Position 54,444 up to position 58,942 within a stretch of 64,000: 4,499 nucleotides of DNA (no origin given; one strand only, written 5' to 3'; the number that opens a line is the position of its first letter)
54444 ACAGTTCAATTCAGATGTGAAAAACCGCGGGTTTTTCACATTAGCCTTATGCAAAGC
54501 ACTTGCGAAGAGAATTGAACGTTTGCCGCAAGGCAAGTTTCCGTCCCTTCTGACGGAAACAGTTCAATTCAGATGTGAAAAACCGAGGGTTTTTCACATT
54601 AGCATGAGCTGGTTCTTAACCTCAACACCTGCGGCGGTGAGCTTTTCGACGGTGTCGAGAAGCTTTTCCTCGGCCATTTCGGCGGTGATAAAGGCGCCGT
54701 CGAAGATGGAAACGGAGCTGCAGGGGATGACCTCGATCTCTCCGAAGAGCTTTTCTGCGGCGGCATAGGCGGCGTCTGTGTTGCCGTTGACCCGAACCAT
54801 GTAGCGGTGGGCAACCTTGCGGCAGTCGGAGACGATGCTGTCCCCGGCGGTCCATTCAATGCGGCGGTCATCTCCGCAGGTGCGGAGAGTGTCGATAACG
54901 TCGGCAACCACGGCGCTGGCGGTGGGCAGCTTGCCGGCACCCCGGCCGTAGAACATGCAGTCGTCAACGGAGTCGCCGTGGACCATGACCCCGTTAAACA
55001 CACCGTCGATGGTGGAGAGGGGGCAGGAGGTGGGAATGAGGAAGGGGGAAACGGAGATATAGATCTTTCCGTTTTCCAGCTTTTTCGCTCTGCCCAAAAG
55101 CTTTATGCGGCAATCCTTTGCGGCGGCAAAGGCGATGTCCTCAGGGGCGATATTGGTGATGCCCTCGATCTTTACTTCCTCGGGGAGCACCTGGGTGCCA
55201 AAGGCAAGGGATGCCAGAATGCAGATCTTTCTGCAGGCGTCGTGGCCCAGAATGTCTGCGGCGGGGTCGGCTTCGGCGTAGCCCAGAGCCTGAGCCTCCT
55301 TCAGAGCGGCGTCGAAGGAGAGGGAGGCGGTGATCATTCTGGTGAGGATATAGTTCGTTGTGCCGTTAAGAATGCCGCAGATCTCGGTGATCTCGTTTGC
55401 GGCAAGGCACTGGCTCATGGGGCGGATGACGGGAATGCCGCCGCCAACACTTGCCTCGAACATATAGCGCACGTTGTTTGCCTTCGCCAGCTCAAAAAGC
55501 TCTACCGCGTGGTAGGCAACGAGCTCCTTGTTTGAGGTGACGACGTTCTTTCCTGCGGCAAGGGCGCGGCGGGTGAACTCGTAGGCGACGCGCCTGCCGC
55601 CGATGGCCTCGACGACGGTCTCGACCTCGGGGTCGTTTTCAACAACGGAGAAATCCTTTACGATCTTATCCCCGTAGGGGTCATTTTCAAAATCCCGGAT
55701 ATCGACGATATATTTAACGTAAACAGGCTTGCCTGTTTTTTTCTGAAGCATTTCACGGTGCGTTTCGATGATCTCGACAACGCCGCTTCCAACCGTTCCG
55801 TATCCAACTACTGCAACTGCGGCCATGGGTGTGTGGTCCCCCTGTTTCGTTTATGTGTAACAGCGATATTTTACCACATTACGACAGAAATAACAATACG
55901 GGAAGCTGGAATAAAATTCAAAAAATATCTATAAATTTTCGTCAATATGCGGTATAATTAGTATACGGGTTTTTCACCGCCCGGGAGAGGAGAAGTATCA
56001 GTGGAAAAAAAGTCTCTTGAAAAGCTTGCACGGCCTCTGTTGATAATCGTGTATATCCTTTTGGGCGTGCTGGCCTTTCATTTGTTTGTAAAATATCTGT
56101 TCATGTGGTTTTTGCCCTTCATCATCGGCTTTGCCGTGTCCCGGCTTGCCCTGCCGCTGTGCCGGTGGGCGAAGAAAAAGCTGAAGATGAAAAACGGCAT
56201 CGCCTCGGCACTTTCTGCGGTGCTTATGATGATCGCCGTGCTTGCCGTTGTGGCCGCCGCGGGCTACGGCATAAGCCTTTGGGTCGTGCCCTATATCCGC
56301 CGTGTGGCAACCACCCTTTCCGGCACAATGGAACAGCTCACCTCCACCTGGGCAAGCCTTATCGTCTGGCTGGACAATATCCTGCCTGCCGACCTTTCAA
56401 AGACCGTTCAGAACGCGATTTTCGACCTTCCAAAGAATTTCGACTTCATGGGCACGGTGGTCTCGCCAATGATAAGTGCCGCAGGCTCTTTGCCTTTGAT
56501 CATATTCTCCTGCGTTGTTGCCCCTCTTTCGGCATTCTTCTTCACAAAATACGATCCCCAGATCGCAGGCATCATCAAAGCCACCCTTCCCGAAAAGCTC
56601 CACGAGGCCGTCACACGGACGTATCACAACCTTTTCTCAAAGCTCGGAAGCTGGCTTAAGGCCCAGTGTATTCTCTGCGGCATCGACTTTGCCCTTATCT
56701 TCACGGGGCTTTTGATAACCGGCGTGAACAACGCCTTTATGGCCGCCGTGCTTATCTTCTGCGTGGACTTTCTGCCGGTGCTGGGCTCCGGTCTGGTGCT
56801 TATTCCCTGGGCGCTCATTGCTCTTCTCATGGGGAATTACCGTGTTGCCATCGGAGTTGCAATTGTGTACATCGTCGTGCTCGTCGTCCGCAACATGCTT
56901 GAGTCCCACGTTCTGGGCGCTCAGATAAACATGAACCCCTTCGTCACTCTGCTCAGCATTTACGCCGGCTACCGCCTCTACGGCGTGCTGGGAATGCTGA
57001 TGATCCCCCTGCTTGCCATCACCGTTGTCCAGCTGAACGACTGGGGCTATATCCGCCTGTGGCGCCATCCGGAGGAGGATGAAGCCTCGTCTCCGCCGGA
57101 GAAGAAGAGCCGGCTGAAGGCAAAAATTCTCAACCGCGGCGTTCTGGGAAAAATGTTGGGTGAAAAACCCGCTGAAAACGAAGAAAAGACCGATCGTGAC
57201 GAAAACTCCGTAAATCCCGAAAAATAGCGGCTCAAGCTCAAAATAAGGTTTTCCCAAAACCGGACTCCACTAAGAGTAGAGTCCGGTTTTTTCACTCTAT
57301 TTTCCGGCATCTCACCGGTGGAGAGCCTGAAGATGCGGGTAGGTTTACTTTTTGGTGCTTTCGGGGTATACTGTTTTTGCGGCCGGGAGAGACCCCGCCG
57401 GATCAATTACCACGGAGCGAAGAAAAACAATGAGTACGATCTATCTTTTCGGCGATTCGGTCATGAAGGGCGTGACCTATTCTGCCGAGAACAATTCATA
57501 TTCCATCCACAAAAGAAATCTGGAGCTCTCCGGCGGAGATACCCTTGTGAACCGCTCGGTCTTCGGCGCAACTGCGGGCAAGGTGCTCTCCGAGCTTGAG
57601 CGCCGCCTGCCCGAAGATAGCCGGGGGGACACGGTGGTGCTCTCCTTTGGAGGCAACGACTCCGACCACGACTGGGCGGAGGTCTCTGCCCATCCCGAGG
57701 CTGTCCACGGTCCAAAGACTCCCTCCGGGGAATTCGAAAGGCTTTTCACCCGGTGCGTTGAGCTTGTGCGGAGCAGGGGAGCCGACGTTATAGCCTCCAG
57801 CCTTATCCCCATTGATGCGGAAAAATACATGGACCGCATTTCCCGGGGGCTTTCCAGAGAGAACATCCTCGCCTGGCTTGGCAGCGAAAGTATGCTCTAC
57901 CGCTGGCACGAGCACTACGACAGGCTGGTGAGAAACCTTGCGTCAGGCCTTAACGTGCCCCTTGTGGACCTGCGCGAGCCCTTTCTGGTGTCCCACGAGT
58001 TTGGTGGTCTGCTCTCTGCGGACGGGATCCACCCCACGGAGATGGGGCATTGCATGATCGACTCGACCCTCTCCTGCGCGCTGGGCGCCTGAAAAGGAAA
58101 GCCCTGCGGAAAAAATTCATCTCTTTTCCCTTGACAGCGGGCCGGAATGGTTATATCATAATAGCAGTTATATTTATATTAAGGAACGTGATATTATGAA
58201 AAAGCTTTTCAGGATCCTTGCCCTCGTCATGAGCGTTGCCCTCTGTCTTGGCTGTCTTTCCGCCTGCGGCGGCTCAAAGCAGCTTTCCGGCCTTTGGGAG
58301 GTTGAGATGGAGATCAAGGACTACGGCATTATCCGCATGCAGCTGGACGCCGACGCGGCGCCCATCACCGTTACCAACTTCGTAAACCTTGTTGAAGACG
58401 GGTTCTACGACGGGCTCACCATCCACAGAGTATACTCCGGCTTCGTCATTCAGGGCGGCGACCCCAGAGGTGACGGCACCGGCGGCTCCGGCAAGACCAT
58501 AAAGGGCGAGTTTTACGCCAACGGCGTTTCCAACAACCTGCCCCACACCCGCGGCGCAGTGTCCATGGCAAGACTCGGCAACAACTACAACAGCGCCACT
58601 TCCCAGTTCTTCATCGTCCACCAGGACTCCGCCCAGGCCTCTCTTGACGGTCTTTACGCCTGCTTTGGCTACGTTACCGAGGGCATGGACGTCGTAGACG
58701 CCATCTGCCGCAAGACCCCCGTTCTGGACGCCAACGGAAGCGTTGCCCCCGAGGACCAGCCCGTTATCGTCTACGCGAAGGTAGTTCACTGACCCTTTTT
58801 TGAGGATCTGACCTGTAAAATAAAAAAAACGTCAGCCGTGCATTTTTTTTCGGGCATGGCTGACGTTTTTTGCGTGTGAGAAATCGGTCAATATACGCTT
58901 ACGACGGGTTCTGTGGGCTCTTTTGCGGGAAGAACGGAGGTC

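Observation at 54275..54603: Three tandem copies of a 115-bp module that folds into a compact three-way junction plus hairpin; every inter-copy substitution avoids the stems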

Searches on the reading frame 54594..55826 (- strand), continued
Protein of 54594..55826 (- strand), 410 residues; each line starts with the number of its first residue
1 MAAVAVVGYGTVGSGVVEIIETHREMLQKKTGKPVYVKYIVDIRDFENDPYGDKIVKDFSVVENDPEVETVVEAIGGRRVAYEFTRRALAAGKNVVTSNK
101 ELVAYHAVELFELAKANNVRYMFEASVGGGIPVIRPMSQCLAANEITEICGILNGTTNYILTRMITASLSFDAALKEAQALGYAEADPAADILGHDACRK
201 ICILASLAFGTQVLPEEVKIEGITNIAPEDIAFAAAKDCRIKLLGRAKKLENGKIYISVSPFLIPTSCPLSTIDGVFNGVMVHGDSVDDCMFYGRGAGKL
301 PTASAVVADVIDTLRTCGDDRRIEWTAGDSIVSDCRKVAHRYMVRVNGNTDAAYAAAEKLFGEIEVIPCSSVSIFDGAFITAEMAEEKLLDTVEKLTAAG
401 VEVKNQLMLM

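Call 25: find_encoding_contigs(protein=P0008, flank=4000, max_places=3)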
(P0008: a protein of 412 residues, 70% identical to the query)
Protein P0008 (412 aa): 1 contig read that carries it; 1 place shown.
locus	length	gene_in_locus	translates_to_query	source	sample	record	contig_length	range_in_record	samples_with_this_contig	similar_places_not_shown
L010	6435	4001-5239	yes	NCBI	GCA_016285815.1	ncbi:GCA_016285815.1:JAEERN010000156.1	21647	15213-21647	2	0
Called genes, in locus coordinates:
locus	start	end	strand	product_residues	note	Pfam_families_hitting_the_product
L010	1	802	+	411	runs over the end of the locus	PF05977:MFS_3, PF07690:MFS_1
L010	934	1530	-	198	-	PF00160:Pro_isomerase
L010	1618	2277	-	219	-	PF00657:Lipase_GDSL (weak), PF13472:Lipase_GDSL_2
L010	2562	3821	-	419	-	PF01594:AI-2E_transport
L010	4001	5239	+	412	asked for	PF03447:NAD_binding_3, PF00742:Homoserine_dh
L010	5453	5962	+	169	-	PF01381:HTH_3, PF12844:HTH_19, PF13560:HTH_31 (weak)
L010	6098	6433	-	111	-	?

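Call 30: find_encoding_contigs(protein=P0009, flank=6000, max_places=4)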
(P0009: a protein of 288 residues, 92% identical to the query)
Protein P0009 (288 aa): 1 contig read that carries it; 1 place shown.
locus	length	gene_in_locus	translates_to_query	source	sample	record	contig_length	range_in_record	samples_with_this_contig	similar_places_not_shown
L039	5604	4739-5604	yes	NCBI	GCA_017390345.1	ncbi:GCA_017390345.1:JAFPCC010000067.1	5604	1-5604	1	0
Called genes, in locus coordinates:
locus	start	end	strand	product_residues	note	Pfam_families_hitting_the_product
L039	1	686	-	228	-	PF03023:MurJ, PF01554:MatE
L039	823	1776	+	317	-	PF02492:cobW, PF21537:DUF1980_C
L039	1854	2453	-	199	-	PF00160:Pro_isomerase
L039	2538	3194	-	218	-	PF00657:Lipase_GDSL, PF13472:Lipase_GDSL_2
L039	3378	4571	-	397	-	PF01594:AI-2E_transport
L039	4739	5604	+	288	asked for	PF03447:NAD_binding_3, PF00742:Homoserine_dh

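Call 31: find_encoding_contigs(protein=P0007, flank=6000, max_places=4)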
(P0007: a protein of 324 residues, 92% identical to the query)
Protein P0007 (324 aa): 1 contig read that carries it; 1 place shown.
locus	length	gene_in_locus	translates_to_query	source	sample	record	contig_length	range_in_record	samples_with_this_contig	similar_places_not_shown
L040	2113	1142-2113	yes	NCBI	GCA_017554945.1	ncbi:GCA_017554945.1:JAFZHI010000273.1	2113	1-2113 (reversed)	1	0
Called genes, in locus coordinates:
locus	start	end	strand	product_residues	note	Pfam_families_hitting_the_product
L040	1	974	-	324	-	PF01594:AI-2E_transport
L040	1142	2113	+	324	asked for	PF03447:NAD_binding_3, PF00742:Homoserine_dh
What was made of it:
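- Tried and rejected: Contigs for the 92%-identical partial Hom proteins P0007 and P0009 break inside hom, so they say nothing about the 3' region (calls 30, 31).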

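Call 32: list_cluster_members(proteins=[P0001, P0002, P0007, P0009])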
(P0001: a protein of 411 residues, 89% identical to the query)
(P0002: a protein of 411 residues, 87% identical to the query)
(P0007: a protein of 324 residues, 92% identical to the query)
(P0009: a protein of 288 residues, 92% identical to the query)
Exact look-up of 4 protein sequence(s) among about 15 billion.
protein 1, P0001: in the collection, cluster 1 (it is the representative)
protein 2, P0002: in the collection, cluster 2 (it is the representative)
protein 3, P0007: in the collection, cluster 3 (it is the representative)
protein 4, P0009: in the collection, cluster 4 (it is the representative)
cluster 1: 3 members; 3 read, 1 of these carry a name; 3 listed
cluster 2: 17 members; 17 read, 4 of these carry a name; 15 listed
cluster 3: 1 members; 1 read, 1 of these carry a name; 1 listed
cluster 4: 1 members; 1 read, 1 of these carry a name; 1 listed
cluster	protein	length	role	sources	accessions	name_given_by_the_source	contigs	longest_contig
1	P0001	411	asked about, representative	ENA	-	-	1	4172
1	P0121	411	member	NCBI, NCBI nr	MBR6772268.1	MAG: homoserine dehydrogenase [Clostridia bacterium] | homoserine dehydrogenase [Clostridia bacterium]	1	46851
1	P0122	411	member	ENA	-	-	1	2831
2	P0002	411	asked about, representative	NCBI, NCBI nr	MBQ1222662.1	MAG: homoserine dehydrogenase [Oscillospiraceae bacterium] | homoserine dehydrogenase [Oscillospiraceae bacterium]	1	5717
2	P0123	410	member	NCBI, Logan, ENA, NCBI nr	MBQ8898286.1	MAG: homoserine dehydrogenase [Clostridia bacterium] | homoserine dehydrogenase [Clostridia bacterium]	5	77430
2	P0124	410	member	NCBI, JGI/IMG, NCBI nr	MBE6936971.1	MAG: homoserine dehydrogenase [Ruminococcaceae bacterium] | homoserine dehydrogenase [Oscillospiraceae bacterium]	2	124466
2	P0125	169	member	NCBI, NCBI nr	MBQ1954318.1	MAG: homoserine dehydrogenase, partial [Clostridia bacterium] | homoserine dehydrogenase [Clostridia bacterium]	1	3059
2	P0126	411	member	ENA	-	-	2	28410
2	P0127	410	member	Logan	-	-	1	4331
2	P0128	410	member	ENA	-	-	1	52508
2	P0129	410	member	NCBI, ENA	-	-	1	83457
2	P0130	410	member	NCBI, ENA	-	-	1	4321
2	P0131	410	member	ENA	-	-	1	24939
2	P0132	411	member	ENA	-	-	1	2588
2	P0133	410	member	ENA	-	-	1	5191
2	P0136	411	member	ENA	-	-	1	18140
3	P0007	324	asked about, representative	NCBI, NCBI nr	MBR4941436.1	MAG: homoserine dehydrogenase, partial [Clostridia bacterium] | homoserine dehydrogenase [Clostridia bacterium]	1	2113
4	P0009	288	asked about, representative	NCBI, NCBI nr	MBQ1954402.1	MAG: homoserine dehydrogenase, partial [Clostridia bacterium] | homoserine dehydrogenase [Clostridia bacterium]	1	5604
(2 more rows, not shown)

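Call 34: find_encoding_contigs(protein=P0127, flank=3000, max_places=4)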
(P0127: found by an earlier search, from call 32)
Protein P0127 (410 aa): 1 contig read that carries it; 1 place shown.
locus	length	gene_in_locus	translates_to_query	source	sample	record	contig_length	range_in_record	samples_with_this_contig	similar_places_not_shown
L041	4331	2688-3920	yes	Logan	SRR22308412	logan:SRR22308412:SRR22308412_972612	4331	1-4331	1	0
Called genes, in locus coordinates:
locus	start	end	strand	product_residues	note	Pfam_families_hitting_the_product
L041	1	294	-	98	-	?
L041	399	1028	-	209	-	PF00657:Lipase_GDSL (weak), PF13472:Lipase_GDSL_2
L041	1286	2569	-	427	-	PF01594:AI-2E_transport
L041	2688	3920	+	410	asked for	PF03447:NAD_binding_3, PF00742:Homoserine_dh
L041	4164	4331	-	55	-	?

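Call 36: find_encoding_contigs(protein=P0123, flank=3000, max_places=10)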
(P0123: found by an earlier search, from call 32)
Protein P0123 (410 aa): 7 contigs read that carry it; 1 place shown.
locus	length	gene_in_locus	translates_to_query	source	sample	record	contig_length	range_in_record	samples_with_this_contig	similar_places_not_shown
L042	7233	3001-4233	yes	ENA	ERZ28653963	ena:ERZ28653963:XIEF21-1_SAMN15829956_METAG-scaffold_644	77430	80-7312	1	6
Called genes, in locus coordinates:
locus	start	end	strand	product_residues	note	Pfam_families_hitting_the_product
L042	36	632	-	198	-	PF00160:Pro_isomerase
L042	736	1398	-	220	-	PF00657:Lipase_GDSL, PF13472:Lipase_GDSL_2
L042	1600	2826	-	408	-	PF01594:AI-2E_transport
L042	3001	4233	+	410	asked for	PF03447:NAD_binding_3, PF00742:Homoserine_dh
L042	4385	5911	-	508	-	PF00251:Glyco_hydro_32N, PF08244:Glyco_hydro_32C, PF16346:GH32_BT1760-like_C (faint)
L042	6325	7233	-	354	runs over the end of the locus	PF01381:HTH_3, PF12844:HTH_19 (weak), PF13560:HTH_31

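Call 38: find_encoding_contigs(protein=P0136, flank=3000, max_places=4)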
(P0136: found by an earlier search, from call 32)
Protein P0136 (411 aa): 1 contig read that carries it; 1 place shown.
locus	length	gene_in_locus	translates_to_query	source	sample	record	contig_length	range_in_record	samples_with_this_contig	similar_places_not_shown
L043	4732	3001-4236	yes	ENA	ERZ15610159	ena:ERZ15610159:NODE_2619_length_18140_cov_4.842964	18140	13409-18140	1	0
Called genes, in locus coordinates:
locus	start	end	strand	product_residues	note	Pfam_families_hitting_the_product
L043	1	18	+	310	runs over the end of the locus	PF02492:cobW (weak), PF21537:DUF1980_C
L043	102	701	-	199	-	PF00160:Pro_isomerase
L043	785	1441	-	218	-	PF00657:Lipase_GDSL, PF13472:Lipase_GDSL_2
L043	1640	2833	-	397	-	PF01594:AI-2E_transport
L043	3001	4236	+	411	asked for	PF03447:NAD_binding_3, PF00742:Homoserine_dh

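Call 61: find_related_loci(query=window:54597-55826:-, collection=metagenome_contigs, flank=2500)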
Query window:54597-55826:- (410 aa) in metagenome_contigs; peptide patterns used: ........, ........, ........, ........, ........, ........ (x = any residue, [..] = any of these).
240 stretches matched a pattern; 15 encode a relative of the query (tblastn E <= 1e-3); 15 distinct loci.
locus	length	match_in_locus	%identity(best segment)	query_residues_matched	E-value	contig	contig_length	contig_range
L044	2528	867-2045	54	1-396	4e-140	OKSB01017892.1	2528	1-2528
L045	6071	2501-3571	57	1-356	3e-130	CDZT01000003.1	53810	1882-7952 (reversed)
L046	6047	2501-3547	56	4-353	1e-127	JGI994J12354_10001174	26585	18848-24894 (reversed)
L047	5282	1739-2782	56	1-347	8e-127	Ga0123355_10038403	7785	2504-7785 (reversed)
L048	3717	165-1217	55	4-353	3e-126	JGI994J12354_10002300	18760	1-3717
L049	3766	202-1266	56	4-356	9e-123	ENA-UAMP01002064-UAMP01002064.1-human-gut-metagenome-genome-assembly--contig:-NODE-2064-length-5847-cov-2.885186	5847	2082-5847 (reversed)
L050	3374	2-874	60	67-356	1e-105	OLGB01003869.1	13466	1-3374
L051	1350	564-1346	61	1-261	3e-108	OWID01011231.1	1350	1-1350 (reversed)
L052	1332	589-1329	61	1-247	4e-108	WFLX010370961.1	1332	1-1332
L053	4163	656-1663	49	18-352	6e-100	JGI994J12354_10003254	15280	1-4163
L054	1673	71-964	55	89-389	2e-106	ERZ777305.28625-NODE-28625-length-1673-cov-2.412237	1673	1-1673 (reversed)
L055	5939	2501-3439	50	1-314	3e-97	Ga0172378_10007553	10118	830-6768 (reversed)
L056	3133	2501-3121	64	4-210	4e-88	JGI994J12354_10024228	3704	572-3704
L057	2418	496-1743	39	1-410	1e-82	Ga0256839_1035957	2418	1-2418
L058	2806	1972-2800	70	4-280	2e-84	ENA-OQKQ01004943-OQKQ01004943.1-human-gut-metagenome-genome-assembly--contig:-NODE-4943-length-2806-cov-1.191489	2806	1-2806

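Call 72: search_protein_families(library=pfam, proteins=[L001:2262-3485:-], max_evalue=0.001)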
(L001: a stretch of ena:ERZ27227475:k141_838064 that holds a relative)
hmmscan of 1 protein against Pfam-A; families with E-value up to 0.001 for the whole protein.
L001:2262-3485:- (408 aa): 0 families

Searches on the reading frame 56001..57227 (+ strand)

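Call 12: search_protein_families(library=pfam, proteins=[window:56001-57227:+])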
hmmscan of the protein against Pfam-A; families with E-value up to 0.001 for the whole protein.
window:56001-57227:+ (408 aa): 1 family
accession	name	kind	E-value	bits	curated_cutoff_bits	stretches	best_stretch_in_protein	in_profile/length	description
PF01594.21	AI-2E_transport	-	7.5e-40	137.5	34.3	1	14-343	2-320/327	AI-2E family transporter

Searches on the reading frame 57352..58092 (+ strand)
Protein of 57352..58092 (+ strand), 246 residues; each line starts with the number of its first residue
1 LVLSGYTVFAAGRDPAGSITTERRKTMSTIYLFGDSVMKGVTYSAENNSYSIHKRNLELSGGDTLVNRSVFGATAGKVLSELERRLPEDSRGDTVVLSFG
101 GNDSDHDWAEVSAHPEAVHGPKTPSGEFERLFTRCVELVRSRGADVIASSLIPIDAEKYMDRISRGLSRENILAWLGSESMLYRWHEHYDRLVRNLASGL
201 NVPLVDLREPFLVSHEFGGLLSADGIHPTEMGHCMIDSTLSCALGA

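Call 51: search_protein_families(library=pfam, proteins=[window:57352-58092:+], max_evalue=0.00001)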
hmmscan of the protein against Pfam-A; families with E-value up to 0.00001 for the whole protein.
window:57352-58092:+ (246 aa): 2 families
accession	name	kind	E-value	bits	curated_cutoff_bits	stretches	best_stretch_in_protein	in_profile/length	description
PF13472.12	Lipase_GDSL_2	-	8.8e-20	72.4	32.9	1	32-233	1-176/178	GDSL-like Lipase/Acylhydrolase family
PF00657.28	Lipase_GDSL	-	1.1e-08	35.9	23.6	1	30-233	1-201/208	GDSL-like Lipase/Acylhydrolase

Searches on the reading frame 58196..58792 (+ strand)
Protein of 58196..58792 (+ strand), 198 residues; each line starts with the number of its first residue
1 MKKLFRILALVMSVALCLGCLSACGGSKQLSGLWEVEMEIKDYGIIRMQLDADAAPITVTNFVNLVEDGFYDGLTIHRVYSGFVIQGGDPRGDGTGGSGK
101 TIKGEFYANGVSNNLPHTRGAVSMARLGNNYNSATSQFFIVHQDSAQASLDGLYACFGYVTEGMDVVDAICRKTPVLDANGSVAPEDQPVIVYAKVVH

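Call 51: search_protein_families(library=pfam, proteins=[window:58196-58792:+], max_evalue=0.00001)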
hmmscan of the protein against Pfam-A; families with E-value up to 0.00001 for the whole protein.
window:58196-58792:+ (198 aa): 1 family
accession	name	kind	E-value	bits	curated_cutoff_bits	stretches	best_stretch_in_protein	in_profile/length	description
PF00160.26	Pro_isomerase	-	1.3e-41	143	21.7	1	36-192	2-155/159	Cyclophilin type peptidyl-prolyl cis-trans isomerase/CLD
